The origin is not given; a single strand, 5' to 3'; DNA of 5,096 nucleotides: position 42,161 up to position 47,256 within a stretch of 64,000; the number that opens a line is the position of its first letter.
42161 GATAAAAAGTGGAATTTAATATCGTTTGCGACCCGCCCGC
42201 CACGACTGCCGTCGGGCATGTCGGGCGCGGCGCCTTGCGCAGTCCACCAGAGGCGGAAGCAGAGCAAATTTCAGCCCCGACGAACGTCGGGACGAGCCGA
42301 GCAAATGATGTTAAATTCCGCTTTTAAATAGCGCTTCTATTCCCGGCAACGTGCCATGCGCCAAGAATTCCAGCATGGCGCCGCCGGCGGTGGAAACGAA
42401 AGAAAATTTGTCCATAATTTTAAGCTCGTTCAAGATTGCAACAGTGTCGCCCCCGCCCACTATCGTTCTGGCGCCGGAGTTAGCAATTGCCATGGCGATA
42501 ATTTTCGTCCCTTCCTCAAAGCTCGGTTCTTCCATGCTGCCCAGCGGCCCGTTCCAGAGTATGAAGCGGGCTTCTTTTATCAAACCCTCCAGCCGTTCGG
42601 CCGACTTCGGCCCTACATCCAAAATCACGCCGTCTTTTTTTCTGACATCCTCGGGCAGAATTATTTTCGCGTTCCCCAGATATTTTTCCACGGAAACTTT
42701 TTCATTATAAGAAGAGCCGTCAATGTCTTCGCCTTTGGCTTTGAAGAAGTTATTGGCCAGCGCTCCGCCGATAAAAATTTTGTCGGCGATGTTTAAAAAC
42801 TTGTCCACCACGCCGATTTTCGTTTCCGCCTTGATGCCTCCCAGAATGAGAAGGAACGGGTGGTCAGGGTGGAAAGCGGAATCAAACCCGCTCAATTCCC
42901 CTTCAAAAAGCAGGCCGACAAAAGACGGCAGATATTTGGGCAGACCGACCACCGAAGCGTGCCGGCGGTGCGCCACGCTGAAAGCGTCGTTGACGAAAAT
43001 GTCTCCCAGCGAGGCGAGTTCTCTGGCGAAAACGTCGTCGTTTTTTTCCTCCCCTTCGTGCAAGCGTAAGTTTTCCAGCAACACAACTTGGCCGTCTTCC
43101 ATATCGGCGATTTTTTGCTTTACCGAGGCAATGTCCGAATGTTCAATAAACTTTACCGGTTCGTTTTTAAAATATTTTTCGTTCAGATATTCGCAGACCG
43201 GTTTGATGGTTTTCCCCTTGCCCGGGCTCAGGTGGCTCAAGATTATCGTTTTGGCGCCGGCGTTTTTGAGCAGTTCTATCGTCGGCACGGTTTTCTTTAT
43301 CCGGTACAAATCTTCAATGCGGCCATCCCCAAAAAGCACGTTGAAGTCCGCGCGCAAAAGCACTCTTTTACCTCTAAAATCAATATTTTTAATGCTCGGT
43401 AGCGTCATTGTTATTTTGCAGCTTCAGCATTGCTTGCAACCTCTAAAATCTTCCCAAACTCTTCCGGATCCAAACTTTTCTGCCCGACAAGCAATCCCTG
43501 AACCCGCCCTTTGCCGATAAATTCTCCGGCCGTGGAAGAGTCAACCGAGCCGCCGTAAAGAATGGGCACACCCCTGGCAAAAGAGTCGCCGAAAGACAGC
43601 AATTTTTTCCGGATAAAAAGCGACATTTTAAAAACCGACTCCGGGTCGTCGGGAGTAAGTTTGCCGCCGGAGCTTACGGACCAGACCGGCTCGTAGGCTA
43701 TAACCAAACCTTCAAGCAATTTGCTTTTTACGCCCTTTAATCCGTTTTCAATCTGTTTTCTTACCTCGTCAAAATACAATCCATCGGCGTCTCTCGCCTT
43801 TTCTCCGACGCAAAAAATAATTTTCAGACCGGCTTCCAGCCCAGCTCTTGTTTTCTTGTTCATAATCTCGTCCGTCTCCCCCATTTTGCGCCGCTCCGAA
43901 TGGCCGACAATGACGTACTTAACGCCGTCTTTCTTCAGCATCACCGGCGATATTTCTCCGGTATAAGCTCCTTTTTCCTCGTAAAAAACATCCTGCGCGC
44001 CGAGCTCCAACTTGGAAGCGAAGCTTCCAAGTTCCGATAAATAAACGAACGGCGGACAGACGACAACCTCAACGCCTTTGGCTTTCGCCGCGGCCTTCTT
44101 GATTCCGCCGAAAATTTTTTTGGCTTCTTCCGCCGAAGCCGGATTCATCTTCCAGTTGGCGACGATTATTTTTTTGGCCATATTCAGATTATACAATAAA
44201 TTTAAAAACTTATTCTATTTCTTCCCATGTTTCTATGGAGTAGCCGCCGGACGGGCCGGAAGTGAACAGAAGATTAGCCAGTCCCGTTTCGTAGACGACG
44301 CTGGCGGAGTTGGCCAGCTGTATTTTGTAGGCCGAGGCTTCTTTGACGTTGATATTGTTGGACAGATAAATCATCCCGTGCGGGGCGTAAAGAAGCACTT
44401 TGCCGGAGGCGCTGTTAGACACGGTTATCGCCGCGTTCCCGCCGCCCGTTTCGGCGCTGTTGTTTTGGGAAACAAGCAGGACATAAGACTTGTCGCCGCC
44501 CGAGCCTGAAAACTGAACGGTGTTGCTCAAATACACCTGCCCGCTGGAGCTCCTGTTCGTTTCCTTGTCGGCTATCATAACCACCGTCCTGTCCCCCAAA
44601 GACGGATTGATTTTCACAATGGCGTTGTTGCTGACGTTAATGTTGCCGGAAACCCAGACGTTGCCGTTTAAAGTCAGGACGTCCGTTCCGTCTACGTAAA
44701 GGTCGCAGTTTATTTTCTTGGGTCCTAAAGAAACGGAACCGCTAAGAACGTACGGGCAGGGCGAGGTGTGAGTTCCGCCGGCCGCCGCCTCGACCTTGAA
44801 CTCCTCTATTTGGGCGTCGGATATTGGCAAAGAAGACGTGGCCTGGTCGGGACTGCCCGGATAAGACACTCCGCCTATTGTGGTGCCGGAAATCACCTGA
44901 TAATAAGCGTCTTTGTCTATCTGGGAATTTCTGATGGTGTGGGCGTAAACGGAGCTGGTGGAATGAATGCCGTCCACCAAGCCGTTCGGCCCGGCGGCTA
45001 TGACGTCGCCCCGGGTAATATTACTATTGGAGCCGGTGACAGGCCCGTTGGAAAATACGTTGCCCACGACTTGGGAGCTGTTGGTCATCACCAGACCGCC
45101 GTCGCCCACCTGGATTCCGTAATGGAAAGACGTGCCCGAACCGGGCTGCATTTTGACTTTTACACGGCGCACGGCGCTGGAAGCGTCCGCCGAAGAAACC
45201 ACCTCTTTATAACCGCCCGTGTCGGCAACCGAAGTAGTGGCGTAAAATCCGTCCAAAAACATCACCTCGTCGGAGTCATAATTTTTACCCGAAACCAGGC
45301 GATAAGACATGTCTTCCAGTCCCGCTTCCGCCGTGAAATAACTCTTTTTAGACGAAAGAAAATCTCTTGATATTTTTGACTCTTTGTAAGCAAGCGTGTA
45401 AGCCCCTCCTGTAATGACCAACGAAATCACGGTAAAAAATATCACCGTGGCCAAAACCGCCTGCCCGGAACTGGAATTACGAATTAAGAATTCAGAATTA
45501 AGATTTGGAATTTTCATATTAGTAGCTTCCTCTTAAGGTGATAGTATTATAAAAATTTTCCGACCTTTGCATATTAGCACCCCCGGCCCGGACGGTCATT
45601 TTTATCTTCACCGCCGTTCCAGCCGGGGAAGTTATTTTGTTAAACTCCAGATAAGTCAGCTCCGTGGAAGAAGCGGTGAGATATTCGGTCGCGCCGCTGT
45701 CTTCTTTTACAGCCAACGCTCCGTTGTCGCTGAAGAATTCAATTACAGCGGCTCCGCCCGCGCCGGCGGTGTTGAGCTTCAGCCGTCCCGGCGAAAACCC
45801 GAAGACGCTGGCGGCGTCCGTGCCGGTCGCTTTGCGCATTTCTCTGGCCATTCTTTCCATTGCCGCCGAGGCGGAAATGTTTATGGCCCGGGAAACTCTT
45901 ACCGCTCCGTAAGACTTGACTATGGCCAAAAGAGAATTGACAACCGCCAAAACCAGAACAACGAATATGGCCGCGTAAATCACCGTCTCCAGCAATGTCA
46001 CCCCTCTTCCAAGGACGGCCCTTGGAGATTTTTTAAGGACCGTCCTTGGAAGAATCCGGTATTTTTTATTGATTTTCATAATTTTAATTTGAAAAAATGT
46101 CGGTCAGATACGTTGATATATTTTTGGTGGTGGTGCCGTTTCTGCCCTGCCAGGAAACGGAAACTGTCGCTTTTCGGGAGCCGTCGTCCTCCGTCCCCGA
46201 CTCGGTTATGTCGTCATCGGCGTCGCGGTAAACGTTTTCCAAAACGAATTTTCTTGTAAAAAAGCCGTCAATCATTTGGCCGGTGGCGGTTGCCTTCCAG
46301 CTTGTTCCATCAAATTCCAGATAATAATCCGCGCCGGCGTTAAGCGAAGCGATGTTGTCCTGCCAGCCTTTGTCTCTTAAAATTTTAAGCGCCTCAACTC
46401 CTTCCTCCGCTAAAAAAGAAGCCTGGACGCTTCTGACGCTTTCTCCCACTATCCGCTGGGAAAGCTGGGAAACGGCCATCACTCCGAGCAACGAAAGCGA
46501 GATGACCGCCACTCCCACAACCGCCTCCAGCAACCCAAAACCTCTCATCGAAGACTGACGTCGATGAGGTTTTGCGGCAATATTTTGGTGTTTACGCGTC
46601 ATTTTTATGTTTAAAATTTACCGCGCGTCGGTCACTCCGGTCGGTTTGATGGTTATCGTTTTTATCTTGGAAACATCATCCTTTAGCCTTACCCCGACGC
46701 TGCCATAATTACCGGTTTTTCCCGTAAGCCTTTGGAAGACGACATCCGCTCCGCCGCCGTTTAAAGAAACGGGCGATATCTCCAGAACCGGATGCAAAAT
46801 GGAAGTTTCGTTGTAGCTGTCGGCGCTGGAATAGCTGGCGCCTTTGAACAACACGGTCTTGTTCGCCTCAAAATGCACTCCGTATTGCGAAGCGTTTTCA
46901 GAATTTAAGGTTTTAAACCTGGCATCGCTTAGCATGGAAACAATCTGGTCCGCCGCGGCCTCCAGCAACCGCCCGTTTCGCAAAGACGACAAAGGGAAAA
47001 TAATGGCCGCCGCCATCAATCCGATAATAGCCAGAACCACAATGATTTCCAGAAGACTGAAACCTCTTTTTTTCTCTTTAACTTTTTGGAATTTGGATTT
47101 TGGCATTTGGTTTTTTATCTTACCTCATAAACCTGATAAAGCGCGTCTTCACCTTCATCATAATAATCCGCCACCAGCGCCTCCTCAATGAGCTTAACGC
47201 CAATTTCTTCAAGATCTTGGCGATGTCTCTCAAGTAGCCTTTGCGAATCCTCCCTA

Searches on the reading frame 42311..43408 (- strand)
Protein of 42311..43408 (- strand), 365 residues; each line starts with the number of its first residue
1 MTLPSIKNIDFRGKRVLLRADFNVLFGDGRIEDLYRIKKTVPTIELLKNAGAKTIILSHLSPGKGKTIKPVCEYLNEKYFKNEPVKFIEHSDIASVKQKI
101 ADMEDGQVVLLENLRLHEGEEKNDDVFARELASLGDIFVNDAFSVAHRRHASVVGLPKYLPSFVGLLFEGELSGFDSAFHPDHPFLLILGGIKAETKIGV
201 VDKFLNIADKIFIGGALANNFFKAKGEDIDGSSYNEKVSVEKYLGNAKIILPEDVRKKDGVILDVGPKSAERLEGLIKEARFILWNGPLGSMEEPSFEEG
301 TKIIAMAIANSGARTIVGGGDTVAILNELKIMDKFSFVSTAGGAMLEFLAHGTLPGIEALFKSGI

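Call 4: search_protein_families(library=pfam, proteins=[window:42311-43408:-], max_evalue=0.1)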
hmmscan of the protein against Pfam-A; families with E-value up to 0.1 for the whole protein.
window:42311-43408:- (365 aa): 1 family
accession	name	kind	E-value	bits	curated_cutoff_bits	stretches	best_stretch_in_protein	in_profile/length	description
PF00162.24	PGK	-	2.6e-107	359.6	27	1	6-350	1-377/379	Phosphoglycerate kinase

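Call 5: search_protein_families(library=ncbifam, proteins=[window:42311-43408:-], max_evalue=0.1)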
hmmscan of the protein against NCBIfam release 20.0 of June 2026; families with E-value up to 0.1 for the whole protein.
window:42311-43408:- (365 aa): 1 family
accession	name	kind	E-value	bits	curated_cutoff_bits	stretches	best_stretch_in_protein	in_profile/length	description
NF010569.0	PRK13962.1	equivalog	1.5e-97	327.4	883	2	3-239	3-243/645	bifunctional phosphoglycerate kinase/triosephosphate isomerase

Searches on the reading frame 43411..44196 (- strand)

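Call 4: search_protein_families(library=pfam, proteins=[window:43411-44196:-], max_evalue=0.1)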
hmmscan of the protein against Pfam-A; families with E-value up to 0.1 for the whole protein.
window:43411-44196:- (261 aa): 1 family
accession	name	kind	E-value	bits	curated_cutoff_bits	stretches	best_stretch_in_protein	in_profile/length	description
PF00121.24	TIM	-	1.1e-70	238.3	20.1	1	9-253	1-244/245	Triosephosphate isomerase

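Call 5: search_protein_families(library=ncbifam, proteins=[window:43411-44196:-], max_evalue=0.1)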
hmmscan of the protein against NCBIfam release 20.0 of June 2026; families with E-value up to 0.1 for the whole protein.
window:43411-44196:- (261 aa): 9 families
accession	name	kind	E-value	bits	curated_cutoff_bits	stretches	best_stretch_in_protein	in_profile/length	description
NF010569.0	PRK13962.1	equivalog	2.5e-68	230.8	883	1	3-253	393-643/645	bifunctional phosphoglycerate kinase/triosephosphate isomerase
NF000722.0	PRK00042.2-1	equivalog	2.2e-50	171.3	293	1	7-257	2-251/256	triose-phosphate isomerase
NF011163.0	PRK14565.1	equivalog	2.1e-45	155.3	298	1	10-257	4-237/240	triosephosphate isomerase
TIGR00419.1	tim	equivalog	7.6e-43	146.9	130.6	1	10-244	1-227/228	triose-phosphate isomerase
NF000728.0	PRK00042.3-2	equivalog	3e-39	134.9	255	1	10-254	2-229/231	triose-phosphate isomerase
NF011497.0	PRK14905.1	equivalog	4.5e-39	134.8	485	1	60-257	65-262/357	triosephosphate isomerase/PTS system glucose/sucrose-specific transporter subunit IIB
NF012036.0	PRK15492.1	equivalog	5.4e-36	124.3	509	1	38-252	36-256/261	triosephosphate isomerase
NF000729.0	PRK00042.3-3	equivalog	2.3e-23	83.2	309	1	32-251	25-231/234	triose-phosphate isomerase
NF003302.0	PRK04302.1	subfamily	1.3e-14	54.5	132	1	7-133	2-124/223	triose-phosphate isomerase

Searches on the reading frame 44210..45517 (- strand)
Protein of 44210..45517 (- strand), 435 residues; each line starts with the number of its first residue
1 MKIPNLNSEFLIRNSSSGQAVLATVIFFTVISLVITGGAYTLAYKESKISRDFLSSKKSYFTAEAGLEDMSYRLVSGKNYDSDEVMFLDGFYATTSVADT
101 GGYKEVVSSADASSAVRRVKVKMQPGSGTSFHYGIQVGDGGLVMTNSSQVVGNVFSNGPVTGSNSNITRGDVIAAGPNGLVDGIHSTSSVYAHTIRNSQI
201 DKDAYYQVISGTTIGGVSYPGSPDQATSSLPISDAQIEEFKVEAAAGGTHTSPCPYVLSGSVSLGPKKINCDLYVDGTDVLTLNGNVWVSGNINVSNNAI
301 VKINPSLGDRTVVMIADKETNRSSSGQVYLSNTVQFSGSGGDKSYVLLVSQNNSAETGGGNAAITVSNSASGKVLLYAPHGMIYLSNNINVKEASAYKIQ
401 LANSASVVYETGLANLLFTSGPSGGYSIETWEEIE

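Call 4: search_protein_families(library=pfam, proteins=[window:44210-45517:-], max_evalue=0.1)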
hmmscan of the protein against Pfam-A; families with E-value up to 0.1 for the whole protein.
window:44210-45517:- (435 aa): 0 families

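Call 5: search_protein_families(library=ncbifam, proteins=[window:44210-45517:-], max_evalue=0.1)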
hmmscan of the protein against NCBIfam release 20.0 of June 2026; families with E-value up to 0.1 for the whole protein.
window:44210-45517:- (435 aa): 1 family
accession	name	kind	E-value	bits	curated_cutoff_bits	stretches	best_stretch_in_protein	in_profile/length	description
NF041049.1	thio_trans_TsuA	exception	0.021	13.9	645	1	29-146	199-311/348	thiosulfate utilization transporter TsuA/YeeE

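Call 26: search_protein_families(library=phrogs, proteins=[window:44210-45517:-], max_evalue=0.01)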
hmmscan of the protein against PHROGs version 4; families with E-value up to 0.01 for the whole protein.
window:44210-45517:- (435 aa): 0 families

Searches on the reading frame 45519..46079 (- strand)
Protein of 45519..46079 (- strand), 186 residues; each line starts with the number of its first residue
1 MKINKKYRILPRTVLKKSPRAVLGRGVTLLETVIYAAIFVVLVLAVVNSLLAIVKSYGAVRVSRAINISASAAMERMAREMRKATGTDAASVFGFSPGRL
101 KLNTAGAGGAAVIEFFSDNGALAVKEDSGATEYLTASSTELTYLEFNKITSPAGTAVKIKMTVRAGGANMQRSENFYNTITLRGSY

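Call 4: search_protein_families(library=pfam, proteins=[window:45519-46079:-], max_evalue=0.1)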
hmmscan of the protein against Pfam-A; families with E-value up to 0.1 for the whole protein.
window:45519-46079:- (186 aa): 1 family
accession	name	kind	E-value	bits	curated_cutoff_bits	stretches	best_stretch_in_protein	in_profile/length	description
PF07963.17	N_methyl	-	0.082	13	21.2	0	25-46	5-26/27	Prokaryotic N-terminal methylation motif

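Call 5: search_protein_families(library=ncbifam, proteins=[window:45519-46079:-], max_evalue=0.1)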
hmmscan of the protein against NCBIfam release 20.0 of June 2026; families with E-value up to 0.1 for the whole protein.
window:45519-46079:- (186 aa): 2 families
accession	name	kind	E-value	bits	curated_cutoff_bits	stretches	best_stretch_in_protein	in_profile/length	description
TIGR03337.1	phnR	equivalog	0.049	13.3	296.75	1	18-91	124-199/231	phosphonate utilization transcriptional regulator PhnR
TIGR01711.1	gspJ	equivalog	0.071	12.9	64.85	1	25-84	1-60/192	type II secretion system minor pseudopilin GspJ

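Call 26: search_protein_families(library=phrogs, proteins=[window:45519-46079:-], max_evalue=0.01)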
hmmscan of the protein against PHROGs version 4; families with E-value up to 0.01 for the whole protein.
window:45519-46079:- (186 aa): 0 families

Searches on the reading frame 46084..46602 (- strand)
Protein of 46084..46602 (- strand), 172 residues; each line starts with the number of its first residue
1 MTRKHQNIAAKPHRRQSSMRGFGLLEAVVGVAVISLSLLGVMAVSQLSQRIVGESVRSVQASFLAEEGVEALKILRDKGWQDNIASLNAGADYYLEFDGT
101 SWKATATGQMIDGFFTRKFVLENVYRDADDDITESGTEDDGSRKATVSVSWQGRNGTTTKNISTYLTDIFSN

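Call 4: search_protein_families(library=pfam, proteins=[window:46084-46602:-], max_evalue=0.1)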
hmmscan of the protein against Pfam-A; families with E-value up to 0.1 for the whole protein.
window:46084-46602:- (172 aa): 1 family
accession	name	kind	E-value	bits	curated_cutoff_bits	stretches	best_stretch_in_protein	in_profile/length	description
PF07963.17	N_methyl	-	0.0064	16.5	21.2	1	19-42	4-27/27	Prokaryotic N-terminal methylation motif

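Call 5: search_protein_families(library=ncbifam, proteins=[window:46084-46602:-], max_evalue=0.1)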
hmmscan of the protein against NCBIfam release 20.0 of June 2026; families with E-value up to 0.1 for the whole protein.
window:46084-46602:- (172 aa): 1 family
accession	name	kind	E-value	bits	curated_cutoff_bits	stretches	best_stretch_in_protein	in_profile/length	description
TIGR02523.1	type_IV_pilV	equivalog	1.5e-05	25.5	52.2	1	20-85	2-67/139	type IV pilus modification protein PilV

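Call 26: search_protein_families(library=phrogs, proteins=[window:46084-46602:-], max_evalue=0.01)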
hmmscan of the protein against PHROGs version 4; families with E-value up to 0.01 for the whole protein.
window:46084-46602:- (172 aa): 0 families

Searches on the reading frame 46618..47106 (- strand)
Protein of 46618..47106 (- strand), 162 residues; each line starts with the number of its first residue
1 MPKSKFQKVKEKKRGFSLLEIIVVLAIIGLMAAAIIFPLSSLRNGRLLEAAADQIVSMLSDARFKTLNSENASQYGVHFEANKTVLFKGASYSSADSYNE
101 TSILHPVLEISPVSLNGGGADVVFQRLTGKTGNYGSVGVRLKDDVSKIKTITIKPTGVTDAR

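Call 4: search_protein_families(library=pfam, proteins=[window:46618-47106:-], max_evalue=0.1)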
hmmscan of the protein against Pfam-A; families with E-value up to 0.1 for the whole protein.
window:46618-47106:- (162 aa): 1 family
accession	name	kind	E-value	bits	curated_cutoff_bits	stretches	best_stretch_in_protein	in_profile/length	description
PF07963.17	N_methyl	-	1.4e-07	31.2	21.2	1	12-35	3-26/27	Prokaryotic N-terminal methylation motif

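Call 5: search_protein_families(library=ncbifam, proteins=[window:46618-47106:-], max_evalue=0.1)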
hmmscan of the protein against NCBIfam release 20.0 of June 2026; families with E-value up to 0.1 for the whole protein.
window:46618-47106:- (162 aa): 14 families
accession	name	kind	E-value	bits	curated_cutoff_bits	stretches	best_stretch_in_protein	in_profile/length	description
TIGR01708.2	typeII_sec_gspH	equivalog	3.5e-09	36.9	80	1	14-83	2-69/169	type II secretion system minor pseudopilin GspH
TIGR02532.1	IV_pilin_GFxxxE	domain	3.4e-07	29.8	16.3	1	13-35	1-23/24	prepilin-type N-terminal cleavage/methylation domain-containing protein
NF007800.0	PRK10506.1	equivalog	2.8e-06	27.2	158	1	8-74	3-69/163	prepilin peptidase-dependent protein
TIGR01710.1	typeII_sec_gspG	equivalog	8.4e-06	25.9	88.85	1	14-62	1-48/134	type II secretion system major pseudopilin GspG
NF041013.1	T4P_ComGE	equivalog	0.00014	21.9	49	1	12-78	2-70/83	competence type IV pilus minor pilin ComGE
NF041775.1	typeIV_PilA_Myxo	equivalog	0.00067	19.7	400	1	9-36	6-33/214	type IV pilin protein PilA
NF047827.1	T3SSXpsH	equivalog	0.002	17.9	160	1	14-78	1-65/145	type II secretion system protein XpsH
NF007862.0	PRK10574.1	equivalog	0.0026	17.9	138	1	11-36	2-27/145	prepilin peptidase-dependent pilin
TIGR02596.1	TIGR02596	subfamily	0.0034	17.5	70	1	16-66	1-51/196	Verru_Chthon cassette protein D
TIGR01707.1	gspI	equivalog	0.0049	17.3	44.35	1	15-49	1-36/101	type II secretion system minor pseudopilin GspI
NF007848.0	PRK10557.1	equivalog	0.0077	15.6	120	1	7-39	4-38/192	prepilin peptidase-dependent protein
NF052650.1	YknW_fam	equivalog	0.036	13.6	110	1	2-52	24-74/213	YknW family membrane protein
NF047828.1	T3SSXpsI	equivalog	0.042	13.9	150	1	13-43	1-28/132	type II secretion system protein XpsI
NF040999.1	pilin_ComGC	equivalog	0.075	13.2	75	0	14-36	2-24/84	competence type IV pilus major pilin ComGC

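Call 26: search_protein_families(library=phrogs, proteins=[window:46618-47106:-], max_evalue=0.01)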
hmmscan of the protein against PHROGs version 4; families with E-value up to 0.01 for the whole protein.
window:46618-47106:- (162 aa): 6 families
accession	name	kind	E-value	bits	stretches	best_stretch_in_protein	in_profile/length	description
phrog_10597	-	unknown function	3.4e-06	27.9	1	12-56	3-47/59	-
phrog_11596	-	unknown function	5.3e-05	24.1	1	11-60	3-52/187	-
phrog_27437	-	unknown function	0.00013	23.2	1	11-39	5-32/140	-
phrog_3433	-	moron, auxiliary metabolic gene and host takeover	0.0011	20.1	1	10-56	16-62/127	pilin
phrog_13280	-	unknown function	0.0022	18.8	1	12-33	2-23/67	-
phrog_17415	-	head and packaging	0.0043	16.1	1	32-80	750-798/940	terminase large subunit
